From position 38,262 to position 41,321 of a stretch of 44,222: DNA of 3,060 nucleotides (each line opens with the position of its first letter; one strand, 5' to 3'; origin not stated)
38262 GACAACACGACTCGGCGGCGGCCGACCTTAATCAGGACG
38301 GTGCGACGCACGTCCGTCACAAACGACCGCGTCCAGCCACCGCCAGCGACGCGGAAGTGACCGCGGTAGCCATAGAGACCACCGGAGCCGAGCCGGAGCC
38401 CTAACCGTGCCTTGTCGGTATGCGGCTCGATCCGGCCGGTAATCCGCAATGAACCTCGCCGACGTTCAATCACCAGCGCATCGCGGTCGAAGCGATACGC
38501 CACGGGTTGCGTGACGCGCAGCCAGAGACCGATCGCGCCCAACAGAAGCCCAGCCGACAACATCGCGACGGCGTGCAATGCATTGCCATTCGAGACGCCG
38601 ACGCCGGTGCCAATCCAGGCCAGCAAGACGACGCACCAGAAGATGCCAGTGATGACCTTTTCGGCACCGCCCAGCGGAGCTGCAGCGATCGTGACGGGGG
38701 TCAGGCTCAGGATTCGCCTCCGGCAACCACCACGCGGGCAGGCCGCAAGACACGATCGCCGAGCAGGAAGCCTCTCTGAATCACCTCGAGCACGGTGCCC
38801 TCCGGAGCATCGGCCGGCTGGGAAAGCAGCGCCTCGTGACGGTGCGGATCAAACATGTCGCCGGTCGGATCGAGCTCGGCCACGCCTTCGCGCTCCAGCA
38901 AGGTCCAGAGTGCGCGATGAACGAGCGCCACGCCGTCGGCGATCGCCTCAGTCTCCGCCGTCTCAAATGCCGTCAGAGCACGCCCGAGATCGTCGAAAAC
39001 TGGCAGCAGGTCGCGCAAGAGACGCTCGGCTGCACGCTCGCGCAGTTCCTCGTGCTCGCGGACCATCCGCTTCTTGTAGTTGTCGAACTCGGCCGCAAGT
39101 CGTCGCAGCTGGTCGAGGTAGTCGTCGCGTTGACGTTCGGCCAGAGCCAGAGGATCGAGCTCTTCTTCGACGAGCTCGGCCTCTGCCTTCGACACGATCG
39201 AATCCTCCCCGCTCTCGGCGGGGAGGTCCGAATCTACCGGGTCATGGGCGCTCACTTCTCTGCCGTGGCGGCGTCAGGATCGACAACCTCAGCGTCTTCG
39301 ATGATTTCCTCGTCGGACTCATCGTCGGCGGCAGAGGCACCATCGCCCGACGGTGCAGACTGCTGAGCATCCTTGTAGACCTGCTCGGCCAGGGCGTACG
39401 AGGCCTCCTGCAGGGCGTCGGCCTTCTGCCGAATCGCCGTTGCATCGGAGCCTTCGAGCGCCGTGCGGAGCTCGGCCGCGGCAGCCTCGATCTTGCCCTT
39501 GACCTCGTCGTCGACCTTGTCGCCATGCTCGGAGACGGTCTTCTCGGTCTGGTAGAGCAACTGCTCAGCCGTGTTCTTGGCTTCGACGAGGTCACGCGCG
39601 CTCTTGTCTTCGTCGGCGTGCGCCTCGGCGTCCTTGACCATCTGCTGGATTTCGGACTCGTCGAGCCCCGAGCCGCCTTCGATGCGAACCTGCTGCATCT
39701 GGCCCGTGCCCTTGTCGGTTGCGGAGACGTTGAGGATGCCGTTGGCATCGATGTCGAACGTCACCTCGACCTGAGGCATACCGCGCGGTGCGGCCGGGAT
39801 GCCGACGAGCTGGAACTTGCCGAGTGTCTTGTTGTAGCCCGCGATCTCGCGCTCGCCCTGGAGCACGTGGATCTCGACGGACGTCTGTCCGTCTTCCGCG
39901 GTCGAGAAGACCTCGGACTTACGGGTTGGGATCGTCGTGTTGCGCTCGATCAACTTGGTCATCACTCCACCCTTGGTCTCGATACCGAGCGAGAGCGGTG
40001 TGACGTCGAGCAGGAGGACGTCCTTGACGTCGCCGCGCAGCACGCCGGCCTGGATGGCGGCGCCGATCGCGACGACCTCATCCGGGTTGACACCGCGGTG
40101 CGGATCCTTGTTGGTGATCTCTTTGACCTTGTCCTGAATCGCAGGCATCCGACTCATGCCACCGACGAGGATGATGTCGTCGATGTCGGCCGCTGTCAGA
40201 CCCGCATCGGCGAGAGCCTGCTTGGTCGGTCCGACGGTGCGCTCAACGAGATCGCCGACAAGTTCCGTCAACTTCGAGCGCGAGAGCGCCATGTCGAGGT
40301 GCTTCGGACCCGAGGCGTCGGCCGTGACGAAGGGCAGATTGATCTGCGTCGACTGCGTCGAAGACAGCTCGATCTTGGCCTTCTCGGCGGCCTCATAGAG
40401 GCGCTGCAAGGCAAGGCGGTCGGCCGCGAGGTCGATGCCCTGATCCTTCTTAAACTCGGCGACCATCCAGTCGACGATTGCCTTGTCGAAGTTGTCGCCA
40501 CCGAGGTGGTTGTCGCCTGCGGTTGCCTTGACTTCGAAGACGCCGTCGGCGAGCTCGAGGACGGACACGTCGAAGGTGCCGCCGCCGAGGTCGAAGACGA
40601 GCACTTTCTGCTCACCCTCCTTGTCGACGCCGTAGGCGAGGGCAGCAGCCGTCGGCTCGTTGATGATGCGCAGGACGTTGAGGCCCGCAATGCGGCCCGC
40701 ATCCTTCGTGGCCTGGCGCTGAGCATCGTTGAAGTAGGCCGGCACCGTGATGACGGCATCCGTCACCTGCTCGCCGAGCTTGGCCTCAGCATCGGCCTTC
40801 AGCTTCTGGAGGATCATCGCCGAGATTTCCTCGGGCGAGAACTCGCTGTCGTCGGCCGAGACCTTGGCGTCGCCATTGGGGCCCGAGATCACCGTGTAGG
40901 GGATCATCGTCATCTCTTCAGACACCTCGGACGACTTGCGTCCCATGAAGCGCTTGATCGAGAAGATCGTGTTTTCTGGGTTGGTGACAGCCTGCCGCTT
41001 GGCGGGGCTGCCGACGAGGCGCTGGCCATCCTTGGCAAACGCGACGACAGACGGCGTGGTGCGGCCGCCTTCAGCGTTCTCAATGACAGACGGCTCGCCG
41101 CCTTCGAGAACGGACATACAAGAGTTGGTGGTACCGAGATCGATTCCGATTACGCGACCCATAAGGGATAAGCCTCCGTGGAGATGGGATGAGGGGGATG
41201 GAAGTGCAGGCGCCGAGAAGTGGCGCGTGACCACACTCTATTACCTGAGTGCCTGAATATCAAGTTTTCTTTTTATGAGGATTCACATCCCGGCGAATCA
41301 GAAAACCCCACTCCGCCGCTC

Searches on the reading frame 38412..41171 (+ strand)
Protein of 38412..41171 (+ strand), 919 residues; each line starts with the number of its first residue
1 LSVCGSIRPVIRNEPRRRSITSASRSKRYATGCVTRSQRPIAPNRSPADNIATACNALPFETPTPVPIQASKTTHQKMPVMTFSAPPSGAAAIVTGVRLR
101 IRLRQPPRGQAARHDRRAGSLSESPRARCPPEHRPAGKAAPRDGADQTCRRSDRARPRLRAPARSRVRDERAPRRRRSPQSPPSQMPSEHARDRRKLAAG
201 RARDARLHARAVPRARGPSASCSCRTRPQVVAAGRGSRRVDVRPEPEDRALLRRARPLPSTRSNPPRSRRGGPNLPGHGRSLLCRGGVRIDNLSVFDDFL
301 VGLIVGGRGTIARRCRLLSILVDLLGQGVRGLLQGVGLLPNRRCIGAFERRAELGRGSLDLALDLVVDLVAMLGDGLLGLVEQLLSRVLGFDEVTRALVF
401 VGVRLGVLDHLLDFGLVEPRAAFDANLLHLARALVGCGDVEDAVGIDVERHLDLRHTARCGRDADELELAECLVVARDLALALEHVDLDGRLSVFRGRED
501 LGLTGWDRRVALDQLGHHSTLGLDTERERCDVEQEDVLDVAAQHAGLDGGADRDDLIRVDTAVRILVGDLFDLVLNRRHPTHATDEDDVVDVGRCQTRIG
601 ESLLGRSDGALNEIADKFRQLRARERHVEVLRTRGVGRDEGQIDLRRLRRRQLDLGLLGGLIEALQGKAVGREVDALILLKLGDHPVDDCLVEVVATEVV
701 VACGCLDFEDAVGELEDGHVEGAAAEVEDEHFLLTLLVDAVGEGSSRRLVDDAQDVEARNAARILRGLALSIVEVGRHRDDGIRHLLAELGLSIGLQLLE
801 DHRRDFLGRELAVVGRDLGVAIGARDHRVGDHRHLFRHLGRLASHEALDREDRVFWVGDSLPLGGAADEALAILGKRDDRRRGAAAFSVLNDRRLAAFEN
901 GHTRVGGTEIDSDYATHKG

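Call 7: search_protein_families(library=pfam, proteins=[window:38412-41171:+])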
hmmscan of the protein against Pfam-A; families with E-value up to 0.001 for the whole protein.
window:38412-41171:+ (919 aa): 1 family
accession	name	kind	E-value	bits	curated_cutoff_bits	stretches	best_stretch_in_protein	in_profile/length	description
PF10712.14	NAD-GH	-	4.4e-164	547.6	22.8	1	347-917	2-576/576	NAD-specific glutamate dehydrogenase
